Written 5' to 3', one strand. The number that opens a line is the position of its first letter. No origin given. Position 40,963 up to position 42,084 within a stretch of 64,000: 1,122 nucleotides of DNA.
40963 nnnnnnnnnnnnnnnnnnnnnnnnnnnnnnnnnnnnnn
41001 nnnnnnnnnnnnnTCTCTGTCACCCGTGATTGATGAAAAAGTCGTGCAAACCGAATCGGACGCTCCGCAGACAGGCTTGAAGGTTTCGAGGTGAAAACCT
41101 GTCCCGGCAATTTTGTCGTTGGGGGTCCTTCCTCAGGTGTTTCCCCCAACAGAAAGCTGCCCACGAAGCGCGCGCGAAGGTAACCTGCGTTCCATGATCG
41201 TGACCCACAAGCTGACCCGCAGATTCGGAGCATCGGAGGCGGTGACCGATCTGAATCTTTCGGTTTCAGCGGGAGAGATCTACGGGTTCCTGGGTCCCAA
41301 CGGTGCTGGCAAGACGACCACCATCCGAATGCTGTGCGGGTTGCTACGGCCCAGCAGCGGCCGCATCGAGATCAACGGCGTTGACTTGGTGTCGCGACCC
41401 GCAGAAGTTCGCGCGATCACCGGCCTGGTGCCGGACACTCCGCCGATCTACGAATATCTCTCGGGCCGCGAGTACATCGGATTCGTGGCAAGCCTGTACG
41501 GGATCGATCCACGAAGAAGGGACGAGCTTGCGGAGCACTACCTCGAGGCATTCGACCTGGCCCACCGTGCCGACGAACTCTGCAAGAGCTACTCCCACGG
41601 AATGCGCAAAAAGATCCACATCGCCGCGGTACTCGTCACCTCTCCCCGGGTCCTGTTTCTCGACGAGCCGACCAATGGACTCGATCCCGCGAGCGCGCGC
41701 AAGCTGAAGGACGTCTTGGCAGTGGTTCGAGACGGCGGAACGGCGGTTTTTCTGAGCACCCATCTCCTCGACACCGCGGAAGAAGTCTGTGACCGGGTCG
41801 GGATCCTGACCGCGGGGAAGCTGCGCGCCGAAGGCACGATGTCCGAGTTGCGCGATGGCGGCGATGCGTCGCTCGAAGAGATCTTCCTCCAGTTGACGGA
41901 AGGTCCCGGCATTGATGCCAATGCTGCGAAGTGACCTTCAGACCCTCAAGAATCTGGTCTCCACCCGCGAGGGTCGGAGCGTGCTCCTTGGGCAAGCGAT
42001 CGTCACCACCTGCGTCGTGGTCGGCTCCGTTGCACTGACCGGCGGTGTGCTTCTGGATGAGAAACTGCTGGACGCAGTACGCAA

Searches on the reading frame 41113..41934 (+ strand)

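Call 55: search_protein_families(library=pfam, proteins=[window:41113-41934:+], max_evalue=0.00001)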
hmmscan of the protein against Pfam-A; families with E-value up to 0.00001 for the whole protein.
window:41113-41934:+ (273 aa): 2 families
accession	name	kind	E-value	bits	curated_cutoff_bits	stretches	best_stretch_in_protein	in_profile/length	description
PF00005.33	ABC_tran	-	2.5e-29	103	25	1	45-188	2-137/137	ABC transporter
PF13304.12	AAA_21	-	5.6e-12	46.8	27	1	160-217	238-298/304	AAA domain, putative AbiEii toxin, Type IV TA system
